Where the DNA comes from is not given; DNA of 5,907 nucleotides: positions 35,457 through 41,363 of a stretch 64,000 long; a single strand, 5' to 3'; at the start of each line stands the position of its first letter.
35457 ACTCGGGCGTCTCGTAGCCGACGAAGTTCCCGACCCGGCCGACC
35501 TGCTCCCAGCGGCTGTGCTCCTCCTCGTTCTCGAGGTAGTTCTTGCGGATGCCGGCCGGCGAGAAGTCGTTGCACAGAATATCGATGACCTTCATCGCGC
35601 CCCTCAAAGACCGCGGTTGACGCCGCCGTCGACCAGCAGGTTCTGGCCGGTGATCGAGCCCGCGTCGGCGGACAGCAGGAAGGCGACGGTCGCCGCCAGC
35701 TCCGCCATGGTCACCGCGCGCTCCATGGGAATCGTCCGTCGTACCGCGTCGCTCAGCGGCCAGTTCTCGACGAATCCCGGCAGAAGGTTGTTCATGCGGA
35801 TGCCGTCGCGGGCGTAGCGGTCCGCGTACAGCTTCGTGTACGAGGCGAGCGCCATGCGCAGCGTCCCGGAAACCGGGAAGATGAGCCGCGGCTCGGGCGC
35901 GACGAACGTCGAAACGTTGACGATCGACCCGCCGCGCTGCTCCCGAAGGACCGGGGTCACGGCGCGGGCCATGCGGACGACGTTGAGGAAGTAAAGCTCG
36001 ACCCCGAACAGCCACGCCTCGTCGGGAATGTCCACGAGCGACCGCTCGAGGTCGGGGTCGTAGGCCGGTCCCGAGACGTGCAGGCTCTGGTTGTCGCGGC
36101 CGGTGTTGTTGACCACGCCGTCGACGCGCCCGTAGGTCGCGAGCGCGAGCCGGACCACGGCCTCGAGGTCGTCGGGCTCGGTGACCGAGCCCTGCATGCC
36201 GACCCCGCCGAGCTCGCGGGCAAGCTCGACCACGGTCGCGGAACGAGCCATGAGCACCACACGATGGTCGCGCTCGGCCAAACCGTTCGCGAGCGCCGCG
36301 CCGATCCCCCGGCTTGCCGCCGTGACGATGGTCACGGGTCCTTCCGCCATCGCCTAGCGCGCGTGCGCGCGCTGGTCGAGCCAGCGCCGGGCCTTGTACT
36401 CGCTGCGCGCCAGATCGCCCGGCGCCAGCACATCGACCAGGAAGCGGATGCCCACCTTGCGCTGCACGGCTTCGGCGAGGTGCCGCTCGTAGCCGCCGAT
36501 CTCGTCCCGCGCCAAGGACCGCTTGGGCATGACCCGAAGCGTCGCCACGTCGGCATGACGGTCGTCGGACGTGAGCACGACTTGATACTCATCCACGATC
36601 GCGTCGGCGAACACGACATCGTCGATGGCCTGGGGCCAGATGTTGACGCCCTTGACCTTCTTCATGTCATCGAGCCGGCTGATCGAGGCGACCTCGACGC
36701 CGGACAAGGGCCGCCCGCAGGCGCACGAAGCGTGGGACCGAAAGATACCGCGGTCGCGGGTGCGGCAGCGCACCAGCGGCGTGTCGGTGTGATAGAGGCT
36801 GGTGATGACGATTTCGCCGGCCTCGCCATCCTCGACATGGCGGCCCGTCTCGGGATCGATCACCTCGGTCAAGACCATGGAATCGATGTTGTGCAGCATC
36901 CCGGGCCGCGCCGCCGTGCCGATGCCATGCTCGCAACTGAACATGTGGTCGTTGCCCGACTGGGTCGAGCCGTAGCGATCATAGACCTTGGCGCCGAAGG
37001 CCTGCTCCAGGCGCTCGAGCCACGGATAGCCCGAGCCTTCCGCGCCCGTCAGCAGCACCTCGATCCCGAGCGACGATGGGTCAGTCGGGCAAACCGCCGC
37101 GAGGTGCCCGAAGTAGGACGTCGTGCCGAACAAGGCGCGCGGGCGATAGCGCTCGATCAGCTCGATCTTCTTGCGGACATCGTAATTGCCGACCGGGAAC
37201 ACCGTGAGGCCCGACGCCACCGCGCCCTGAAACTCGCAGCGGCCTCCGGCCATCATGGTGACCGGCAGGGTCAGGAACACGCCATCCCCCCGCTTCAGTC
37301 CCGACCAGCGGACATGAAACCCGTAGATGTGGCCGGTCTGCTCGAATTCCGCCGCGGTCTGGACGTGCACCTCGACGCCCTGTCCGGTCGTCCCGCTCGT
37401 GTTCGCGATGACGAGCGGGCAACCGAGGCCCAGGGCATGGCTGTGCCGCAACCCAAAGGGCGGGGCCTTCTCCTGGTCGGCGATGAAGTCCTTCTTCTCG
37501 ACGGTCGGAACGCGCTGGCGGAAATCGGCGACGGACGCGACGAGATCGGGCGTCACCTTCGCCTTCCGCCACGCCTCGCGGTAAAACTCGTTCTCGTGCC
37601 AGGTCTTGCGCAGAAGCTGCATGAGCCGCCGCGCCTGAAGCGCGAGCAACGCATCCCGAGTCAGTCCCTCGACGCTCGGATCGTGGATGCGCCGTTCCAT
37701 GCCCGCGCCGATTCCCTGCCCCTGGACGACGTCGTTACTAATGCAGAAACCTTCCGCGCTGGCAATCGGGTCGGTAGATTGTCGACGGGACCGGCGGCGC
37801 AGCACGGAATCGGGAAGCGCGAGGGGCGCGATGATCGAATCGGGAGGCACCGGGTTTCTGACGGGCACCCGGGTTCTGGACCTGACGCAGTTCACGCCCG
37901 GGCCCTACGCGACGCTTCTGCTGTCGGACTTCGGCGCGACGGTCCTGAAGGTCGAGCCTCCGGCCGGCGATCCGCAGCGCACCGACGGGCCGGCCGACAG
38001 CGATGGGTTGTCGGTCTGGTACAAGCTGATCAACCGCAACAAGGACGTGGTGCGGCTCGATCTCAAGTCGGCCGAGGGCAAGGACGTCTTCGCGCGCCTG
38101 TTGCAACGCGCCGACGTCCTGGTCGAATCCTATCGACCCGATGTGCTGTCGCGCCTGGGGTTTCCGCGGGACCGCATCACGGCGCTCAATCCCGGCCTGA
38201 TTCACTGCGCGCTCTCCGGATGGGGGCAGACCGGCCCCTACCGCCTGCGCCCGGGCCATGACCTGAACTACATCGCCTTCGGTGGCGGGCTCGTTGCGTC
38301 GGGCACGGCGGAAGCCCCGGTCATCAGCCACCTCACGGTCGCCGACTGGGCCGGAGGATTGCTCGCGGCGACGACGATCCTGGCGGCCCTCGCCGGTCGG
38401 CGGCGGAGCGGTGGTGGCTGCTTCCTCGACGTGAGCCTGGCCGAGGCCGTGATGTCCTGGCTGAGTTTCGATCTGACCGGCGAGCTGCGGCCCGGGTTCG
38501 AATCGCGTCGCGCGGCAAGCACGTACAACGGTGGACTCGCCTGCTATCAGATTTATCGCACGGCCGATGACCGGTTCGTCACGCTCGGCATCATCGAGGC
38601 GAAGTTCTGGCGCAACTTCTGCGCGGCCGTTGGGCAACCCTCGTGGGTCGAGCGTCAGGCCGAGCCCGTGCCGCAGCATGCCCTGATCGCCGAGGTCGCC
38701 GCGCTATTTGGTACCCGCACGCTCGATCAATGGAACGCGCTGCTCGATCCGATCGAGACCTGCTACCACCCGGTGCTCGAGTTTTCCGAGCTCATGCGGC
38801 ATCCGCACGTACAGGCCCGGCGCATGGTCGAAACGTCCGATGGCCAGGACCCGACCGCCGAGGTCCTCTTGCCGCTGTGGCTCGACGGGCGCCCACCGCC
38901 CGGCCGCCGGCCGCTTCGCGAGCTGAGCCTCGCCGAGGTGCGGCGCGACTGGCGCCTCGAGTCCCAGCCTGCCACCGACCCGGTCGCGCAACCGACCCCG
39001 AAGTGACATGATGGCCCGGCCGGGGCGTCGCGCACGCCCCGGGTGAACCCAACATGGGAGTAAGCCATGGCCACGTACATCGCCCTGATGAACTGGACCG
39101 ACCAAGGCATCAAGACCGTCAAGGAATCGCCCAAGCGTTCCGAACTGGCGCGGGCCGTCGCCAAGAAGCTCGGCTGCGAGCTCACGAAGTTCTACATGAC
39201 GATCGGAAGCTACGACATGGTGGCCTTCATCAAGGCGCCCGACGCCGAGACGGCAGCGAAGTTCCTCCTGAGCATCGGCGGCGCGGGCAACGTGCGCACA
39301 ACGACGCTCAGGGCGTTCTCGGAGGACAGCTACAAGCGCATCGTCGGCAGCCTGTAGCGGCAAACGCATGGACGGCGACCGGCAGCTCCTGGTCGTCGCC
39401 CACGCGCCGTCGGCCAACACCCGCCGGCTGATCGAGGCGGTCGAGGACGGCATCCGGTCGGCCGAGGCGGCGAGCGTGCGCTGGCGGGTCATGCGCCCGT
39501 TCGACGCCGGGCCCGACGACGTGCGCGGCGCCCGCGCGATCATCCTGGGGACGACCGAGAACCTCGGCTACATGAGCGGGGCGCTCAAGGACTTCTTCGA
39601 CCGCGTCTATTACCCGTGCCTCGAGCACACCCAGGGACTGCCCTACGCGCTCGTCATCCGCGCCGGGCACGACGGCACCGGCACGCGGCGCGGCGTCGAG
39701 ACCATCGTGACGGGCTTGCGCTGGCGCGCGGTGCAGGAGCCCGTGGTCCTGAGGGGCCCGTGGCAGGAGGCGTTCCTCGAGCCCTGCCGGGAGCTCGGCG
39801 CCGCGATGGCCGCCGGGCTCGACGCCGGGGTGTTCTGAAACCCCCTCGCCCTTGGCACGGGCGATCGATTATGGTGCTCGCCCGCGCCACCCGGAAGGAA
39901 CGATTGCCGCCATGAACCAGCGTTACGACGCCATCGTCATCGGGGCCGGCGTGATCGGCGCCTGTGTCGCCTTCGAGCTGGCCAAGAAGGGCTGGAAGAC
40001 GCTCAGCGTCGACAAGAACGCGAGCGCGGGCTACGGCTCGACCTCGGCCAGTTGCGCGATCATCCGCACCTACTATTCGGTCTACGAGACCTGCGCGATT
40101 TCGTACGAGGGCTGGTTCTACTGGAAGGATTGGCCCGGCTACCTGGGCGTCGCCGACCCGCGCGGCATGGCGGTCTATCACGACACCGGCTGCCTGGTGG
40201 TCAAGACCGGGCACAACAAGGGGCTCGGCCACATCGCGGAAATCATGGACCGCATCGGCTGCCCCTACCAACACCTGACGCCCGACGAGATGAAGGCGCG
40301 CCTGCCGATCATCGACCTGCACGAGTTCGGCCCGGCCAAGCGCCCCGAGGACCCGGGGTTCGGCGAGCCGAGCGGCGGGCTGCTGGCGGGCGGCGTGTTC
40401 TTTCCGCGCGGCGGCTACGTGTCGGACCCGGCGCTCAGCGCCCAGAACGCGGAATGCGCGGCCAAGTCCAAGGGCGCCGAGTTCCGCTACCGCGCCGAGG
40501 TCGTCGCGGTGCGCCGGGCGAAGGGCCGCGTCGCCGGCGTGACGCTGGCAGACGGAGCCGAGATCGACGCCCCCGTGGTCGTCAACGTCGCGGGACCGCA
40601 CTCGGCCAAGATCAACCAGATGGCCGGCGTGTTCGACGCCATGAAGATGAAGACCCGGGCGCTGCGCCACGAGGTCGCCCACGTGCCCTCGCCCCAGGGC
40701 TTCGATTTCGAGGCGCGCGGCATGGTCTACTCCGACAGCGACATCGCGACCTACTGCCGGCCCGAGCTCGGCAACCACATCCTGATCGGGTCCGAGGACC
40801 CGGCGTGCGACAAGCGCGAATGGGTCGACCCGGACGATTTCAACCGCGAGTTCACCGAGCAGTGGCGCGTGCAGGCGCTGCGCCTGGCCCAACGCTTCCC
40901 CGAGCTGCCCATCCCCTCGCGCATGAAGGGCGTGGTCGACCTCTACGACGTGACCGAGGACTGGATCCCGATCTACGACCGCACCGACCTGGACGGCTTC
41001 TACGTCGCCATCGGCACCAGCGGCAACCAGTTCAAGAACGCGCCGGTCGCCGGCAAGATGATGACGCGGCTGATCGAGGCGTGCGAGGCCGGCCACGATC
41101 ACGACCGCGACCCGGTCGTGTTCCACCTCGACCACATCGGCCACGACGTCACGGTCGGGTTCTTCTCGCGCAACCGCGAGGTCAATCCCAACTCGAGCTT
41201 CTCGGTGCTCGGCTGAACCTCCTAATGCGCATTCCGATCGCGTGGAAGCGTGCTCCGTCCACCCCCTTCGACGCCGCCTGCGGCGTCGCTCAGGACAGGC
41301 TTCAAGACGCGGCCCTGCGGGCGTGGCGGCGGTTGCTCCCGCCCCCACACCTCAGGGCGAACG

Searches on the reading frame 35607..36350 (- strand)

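Call 61: search_protein_families(library=pfam, proteins=[window:35607-36350:-], max_evalue=0.01)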
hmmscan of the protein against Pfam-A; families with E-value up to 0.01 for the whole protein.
window:35607-36350:- (248 aa): 4 families
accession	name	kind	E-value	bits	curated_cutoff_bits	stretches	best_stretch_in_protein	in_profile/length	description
PF13561.12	adh_short_C2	-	1.6e-37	129.8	27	1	11-245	3-236/236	Enoyl-(Acyl carrier protein) reductase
PF00106.31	adh_short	-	5.3e-27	95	26.6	1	6-195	2-183/195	short chain dehydrogenase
PF13460.12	NAD_binding_10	-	0.00013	22.4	27.2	1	12-88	2-73/184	NAD(P)H-binding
PF02254.24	TrkA_N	-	0.0042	17.8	23.8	1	16-90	9-77/116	TrkA-N domain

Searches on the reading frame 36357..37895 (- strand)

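Call 61: search_protein_families(library=pfam, proteins=[window:36357-37895:-], max_evalue=0.01)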
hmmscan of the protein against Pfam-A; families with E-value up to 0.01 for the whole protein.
window:36357-37895:- (513 aa): 2 families
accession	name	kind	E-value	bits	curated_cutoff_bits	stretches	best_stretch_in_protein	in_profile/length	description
PF00501.34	AMP-binding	-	6.4e-18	65.1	29.9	1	152-365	156-375/384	AMP-binding enzyme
PF14535.12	AMP-binding_C_2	-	3.4e-13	50.1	25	1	416-509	1-96/96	AMP-binding enzyme C-terminal domain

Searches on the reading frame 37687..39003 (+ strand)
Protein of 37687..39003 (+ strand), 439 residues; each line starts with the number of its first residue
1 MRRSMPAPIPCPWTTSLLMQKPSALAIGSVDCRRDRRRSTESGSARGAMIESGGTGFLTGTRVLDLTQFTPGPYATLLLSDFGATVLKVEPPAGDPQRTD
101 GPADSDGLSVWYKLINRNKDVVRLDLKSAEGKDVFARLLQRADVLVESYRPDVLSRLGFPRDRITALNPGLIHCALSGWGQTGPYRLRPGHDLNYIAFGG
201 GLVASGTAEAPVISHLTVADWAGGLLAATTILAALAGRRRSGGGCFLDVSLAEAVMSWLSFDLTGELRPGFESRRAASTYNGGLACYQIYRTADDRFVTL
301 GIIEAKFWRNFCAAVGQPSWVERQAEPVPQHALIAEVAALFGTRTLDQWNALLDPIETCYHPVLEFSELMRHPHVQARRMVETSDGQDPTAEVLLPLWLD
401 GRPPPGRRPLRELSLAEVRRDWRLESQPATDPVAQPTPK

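Call 7: search_protein_families(library=pfam, proteins=[window:37687-39003:+], max_evalue=1)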
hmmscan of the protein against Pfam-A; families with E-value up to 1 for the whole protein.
window:37687-39003:+ (439 aa): 1 family
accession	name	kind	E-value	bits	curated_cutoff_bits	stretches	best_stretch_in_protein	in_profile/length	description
PF02515.22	CoA_transf_3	-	9.3e-97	324.8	23.3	1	58-405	1-354/366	CoA-transferase family III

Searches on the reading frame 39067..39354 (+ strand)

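Call 7: search_protein_families(library=pfam, proteins=[window:39067-39354:+], max_evalue=1)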
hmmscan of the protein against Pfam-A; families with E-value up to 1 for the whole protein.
window:39067-39354:+ (96 aa): 3 families
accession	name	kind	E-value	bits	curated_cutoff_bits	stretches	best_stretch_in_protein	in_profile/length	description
PF08734.17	GYD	-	4.1e-28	97.7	31.4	1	4-93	1-91/91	GYD domain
PF01037.27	AsnC_trans_reg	-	0.00051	20.3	25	1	38-79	23-68/73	Lrp/AsnC ligand binding domain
PF16797.11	Fungal_KA1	-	0.18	12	27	1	5-48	34-79/118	Fungal kinase associated-1 domain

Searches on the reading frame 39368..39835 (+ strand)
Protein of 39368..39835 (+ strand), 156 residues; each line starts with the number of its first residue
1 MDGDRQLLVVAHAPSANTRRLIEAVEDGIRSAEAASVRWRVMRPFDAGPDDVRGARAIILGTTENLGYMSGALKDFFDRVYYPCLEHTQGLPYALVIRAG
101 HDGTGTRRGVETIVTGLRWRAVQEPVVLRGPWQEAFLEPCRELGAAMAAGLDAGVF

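Call 7: search_protein_families(library=pfam, proteins=[window:39368-39835:+], max_evalue=1)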
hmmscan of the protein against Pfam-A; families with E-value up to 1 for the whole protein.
window:39368-39835:+ (156 aa): 3 families
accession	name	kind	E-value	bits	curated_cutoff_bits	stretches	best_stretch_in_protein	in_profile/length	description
PF03358.20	FMN_red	-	0.00019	21.5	24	1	51-123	67-141/152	NADPH-dependent FMN reductase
PF02525.22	Flavodoxin_2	-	0.036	14.2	27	1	7-81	4-104/198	Flavodoxin-like fold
PF15915.11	BAT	-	0.15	12.2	25.8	1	2-39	106-143/156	GAF and HTH_10 associated domain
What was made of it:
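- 39368..39838 (+): flavodoxin-like (FMN_red-type) gene. Its last 39 nt (39800-39838, 'a1') are the functional copy of the duplicated 3' end. Weak FMN_red match (call 7).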

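Call 75: search_protein_families(library=ncbifam, proteins=[window:39368-39835:+], max_evalue=0.001)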
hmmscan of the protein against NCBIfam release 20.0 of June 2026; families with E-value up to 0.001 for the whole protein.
window:39368-39835:+ (156 aa): 0 families

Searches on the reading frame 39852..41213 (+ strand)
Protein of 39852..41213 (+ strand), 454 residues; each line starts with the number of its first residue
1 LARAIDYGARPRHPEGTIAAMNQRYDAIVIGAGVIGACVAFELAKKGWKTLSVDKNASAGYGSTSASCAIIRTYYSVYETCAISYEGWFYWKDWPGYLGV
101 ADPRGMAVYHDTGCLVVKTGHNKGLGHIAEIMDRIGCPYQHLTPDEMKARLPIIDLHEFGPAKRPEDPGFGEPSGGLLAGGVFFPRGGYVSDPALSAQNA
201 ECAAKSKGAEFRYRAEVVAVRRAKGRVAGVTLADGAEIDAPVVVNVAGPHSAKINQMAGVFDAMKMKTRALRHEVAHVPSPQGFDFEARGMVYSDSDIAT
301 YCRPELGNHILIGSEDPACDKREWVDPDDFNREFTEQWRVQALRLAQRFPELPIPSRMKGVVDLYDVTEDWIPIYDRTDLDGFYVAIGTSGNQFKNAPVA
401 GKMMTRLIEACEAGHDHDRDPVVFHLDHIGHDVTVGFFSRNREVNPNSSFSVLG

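Call 7: search_protein_families(library=pfam, proteins=[window:39852-41213:+], max_evalue=1)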
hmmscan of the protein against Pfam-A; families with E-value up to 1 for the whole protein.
window:39852-41213:+ (454 aa): 18 families
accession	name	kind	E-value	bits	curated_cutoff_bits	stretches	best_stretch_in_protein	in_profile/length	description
PF01266.30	DAO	-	1.4e-47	163.4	27.9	1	26-407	1-353/353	FAD dependent oxidoreductase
PF00996.24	GDI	-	9.7e-05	21.5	23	1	21-75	1-53/436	GDP dissociation inhibitor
PF12831.13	FAD_oxidored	-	0.00028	20.7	27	1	26-75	1-50/416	FAD dependent oxidoreductase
PF07992.20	Pyr_redox_2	-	0.00047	20.1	26.1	1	200-250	189-238/291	Pyridine nucleotide-disulphide oxidoreductase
PF00070.33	Pyr_redox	-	0.0019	19.1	22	0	198-234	44-81/82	Pyridine nucleotide-disulphide oxidoreductase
PF13450.12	NAD_binding_8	-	0.0029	18.3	21.9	1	29-63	1-35/68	NAD(P)-binding Rossmann-like domain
PF03486.20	HI0933_like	-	0.006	16.5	50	1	26-60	2-36/244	HI0933-like protein Rossmann domain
PF00890.30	FAD_binding_2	-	0.0078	15.9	20.4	1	26-67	1-42/414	FAD binding domain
PF01494.25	FAD_binding_3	-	0.011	15.5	22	1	25-59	2-36/349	FAD binding domain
PF01593.30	Amino_oxidase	-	0.012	15.3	19.8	1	179-252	193-260/443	Flavin containing amine oxidoreductase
PF01134.28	GIDA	-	0.016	14.7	22.1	1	26-53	1-28/391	Glucose inhibited division protein A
PF13454.12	NAD_binding_9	-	0.024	15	21.8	0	206-244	111-149/155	FAD-NAD(P)-binding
PF02558.23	ApbA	-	0.029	14.4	22.2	1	29-57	3-31/150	Ketopantoate reductase PanE/ApbA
PF04820.20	Trp_halogenase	-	0.031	13.6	21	1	193-262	157-228/458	Tryptophan halogenase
PF02737.24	3HCDH_N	-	0.056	13.8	22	1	28-59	3-34/180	3-hydroxyacyl-CoA dehydrogenase, NAD binding domain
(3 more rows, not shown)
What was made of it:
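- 39912..41216 (+): DAO-family FAD oxidoreductase ('ox'), 434 aa. It is native and sits directly upstream of dmgdh in relatives. Pfam DAO, E 1e-47 (call 7).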

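Call 36: find_homologous_proteins(query=window:39852-41213:+, max_evalue=1e-100)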
Query window:39852-41213:+ (454 aa): 7212 proteins with E <= 1e-100 among 8000 candidates; the best 120 are listed.
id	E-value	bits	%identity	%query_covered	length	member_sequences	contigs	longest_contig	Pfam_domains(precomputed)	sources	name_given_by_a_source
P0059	0.0e+0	1023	100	96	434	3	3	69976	PF01266.31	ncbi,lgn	-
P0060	6.0e-266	901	86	96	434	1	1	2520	PF01266.31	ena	-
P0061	1.5e-254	863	82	96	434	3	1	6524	PF01266.31,PF07992.21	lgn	-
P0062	2.6e-251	853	82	96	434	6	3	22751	PF01266.31,PF07992.21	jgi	jgi:sarcosine oxidase subunit beta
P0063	3.2e-244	829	80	96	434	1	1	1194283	PF01266.31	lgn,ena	-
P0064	4.6e-242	822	78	96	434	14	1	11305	PF01266.31,PF07992.21,PF12831.14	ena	-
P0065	3.4e-240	816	78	96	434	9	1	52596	PF01266.31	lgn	-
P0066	2.8e-231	787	75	96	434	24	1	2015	PF01266.31,PF12831.14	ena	-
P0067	3.5e-225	766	74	95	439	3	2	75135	PF01266.31,PF00890.31,PF12831.14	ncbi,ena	-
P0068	4.4e-220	750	72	96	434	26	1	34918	PF01266.31,PF12831.14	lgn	-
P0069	8.0e-220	749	72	96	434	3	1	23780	PF01266.31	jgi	-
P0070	2.7e-218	744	72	96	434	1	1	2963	PF01266.31,PF01494.26,PF12831.14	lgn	-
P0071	1.3e-215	735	68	96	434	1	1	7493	PF01266.31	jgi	jgi:glycine/D-amino acid oxidase-like deaminating enzyme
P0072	3.2e-214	730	69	96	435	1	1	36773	PF01266.31,PF00890.31,PF07992.21,PF01494.26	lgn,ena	-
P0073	2.7e-213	727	68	96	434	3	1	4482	PF01266.31,PF13450.13,PF00890.31,PF07992.21,PF00070.34,PF01494.26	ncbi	-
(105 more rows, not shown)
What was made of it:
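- Checked: The ox gene starts at ATG 39912 and is 434 aa (call 36).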

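Call 37: find_encoding_contigs(protein=P0062, flank=6000, max_places=3)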
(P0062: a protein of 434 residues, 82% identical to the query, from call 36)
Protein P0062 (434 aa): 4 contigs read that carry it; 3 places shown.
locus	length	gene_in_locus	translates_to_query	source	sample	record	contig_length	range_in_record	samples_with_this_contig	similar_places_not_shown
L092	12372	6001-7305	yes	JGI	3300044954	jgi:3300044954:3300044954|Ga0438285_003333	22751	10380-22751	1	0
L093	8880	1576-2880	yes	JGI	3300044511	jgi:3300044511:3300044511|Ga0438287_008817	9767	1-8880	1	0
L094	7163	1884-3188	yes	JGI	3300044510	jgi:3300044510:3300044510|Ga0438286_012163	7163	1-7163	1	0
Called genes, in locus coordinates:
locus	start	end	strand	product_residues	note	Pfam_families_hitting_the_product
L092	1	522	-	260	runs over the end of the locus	PF00106:adh_short, PF08659:KR, PF13561:adh_short_C2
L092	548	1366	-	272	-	PF00528:BPD_transp_1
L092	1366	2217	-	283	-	PF00528:BPD_transp_1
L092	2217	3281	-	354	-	PF00005:ABC_tran, PF13304:AAA_21 (faint), PF08402:TOBE_2 (weak)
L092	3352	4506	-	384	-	-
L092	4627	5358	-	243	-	PF00117:GATase, PF07722:Peptidase_C26 (weak)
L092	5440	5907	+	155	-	PF03358:FMN_red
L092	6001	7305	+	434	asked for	PF01266:DAO, PF07992:Pyr_redox_2 (faint)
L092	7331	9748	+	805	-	PF01266:DAO, PF16350:FAO_M, PF01571:GCV_T, PF08669:GCV_T_C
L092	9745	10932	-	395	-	PF00871:Acetate_kinase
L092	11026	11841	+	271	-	PF00106:adh_short, PF08659:KR, PF13561:adh_short_C2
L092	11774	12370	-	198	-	?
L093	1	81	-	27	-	?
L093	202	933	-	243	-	PF00117:GATase, PF07722:Peptidase_C26 (weak)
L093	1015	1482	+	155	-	PF03358:FMN_red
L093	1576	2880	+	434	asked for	PF01266:DAO, PF07992:Pyr_redox_2 (faint)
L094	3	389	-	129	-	?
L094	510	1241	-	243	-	PF00117:GATase, PF07722:Peptidase_C26 (weak)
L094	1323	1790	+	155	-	PF03358:FMN_red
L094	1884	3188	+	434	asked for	PF01266:DAO, PF07992:Pyr_redox_2 (faint)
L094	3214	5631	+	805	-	PF01266:DAO, PF16350:FAO_M, PF01571:GCV_T, PF08669:GCV_T_C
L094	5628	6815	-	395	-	PF00871:Acetate_kinase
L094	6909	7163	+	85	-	?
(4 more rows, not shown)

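Call 38: find_encoding_contigs(protein=P0063, flank=6000, max_places=2)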
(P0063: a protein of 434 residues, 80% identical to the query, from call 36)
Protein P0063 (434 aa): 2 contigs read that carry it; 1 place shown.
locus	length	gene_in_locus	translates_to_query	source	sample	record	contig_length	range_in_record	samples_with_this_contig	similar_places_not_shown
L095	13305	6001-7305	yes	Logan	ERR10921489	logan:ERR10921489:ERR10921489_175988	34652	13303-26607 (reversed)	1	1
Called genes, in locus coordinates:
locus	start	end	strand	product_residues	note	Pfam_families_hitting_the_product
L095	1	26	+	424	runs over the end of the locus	PF07005:SBD_N, PF17042:NBD_C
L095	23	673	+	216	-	PF00596:Aldolase_II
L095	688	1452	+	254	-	PF01261:AP_endonuc_2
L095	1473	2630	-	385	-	PF13407:Peripla_BP_4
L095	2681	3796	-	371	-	PF02653:BPD_transp_2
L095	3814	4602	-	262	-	PF00005:ABC_tran, PF02463:SMC_N (faint), PF09818:ABC_ATPase (faint), PF13304:AAA_21 (faint)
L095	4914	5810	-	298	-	PF00126:HTH_1, PF03466:LysR_substrate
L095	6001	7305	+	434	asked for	PF01266:DAO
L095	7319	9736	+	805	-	PF01266:DAO, PF16350:FAO_M, PF01571:GCV_T, PF08669:GCV_T_C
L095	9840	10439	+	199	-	PF01810:LysE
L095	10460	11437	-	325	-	PF01408:GFO_IDH_MocA, PF03807:F420_oxidored (faint), PF22725:GFO_IDH_MocA_C3, PF02894:GFO_IDH_MocA_C (weak)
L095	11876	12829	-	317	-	PF00389:2-Hacid_dh, PF02826:2-Hacid_dh_C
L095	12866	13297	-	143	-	PF03928:HbpS-like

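Call 39: find_encoding_contigs(protein=P0060, flank=6000, max_places=2)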
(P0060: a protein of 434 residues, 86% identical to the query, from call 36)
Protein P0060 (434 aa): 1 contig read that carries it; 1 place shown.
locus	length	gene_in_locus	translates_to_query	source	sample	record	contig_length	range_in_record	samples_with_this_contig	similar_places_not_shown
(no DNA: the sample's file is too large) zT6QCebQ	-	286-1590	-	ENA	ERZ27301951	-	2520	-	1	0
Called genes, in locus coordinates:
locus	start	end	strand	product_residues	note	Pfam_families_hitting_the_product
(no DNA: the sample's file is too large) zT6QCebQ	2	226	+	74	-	?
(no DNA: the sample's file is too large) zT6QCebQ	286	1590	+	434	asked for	PF01266:DAO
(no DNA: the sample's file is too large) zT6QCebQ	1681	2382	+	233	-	-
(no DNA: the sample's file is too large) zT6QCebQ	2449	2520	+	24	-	?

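Call 40: find_encoding_contigs(protein=P0061, flank=6000, max_places=2)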
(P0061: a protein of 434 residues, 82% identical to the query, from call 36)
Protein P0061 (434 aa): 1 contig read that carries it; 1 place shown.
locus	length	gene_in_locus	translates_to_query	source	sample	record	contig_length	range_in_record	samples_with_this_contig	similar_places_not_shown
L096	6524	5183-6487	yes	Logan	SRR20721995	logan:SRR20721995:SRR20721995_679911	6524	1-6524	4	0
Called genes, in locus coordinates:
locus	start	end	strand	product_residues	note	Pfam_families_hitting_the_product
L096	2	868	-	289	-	?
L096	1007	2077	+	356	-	PF02668:TauD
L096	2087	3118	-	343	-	PF05544:Pro_racemase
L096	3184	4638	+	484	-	PF00370:FGGY_N, PF02782:FGGY_C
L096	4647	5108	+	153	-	PF03358:FMN_red (weak)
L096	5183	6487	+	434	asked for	PF01266:DAO, PF07992:Pyr_redox_2 (faint)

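Call 75: search_protein_families(library=ncbifam, proteins=[window:39912-41213:+], max_evalue=0.001)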
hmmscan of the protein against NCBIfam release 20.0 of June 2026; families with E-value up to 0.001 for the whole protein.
window:39912-41213:+ (434 aa): 38 families (the best 25 are shown)
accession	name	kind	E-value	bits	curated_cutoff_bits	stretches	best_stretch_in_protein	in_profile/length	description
NF008425.0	PRK11259.1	equivalog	1.2e-20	73.9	257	1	2-396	2-366/377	N-methyl-L-tryptophan oxidase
TIGR01377.1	soxA_mon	subfamily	1.9e-17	63.1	479.65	1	5-396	1-366/381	amino oxidase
TIGR01373.1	soxB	subfamily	8.2e-16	57.8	529.45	2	3-252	29-259/407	sarcosine oxidase subunit beta family protein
NF002480.1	PRK01747.1-1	equivalog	2.9e-11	42.5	540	2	4-50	248-294/645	bifunctional tRNA (5-methylaminomethyl-2-thiouridine)(34)-methyltransferase MnmC2/FAD-dependent 5-carboxymethylaminomethyl-2-thiouridine(34)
NF033460.1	glycerol3P_ox_II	equivalog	1.6e-10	40.7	460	1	5-52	2-49/361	type 2 glycerol-3-phosphate oxidase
NF001933.0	PRK00711.1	subfamily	1.9e-10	40.3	383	1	8-49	4-45/429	D-amino acid dehydrogenase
NF009906.0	PRK13369.1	equivalog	3.7e-10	39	352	1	169-299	151-280/502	glycerol-3-phosphate dehydrogenase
TIGR02352.1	thiamin_ThiO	equivalog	6.1e-10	38.7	250.8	1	8-46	2-39/351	glycine oxidase ThiO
NF045637.1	carotdesatCrtDProt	equivalog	7.6e-10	37.9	580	1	177-252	225-304/485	1-hydroxycarotenoid 3,4-desaturase CrtD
TIGR03197.1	MnmC_Cterm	equivalog_domain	2.1e-09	37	174.2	1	6-56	1-51/400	FAD-dependent 5-carboxymethylaminomethyl-2-thiouridine(34) oxidoreductase MnmC1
TIGR02032.1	GG-red-SF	subfamily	5.5e-09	36.1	158.8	1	5-41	1-37/297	geranylgeranyl reductase family protein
NF041385.1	Dggglyphlred_Halo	equivalog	1.2e-08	34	700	1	184-246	105-166/405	digeranylgeranylglycerophospholipid reductase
TIGR02734.1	crtI_fam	subfamily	1.6e-08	33.7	238.1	1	160-228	208-272/504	phytoene desaturase family protein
TIGR02730.1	carot_isom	equivalog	2e-08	33.5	586.9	1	159-227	218-282/493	carotenoid isomerase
NF008899.0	PRK12266.1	equivalog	9e-07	27.7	360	0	168-237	150-222/508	glycerol-3-phosphate dehydrogenase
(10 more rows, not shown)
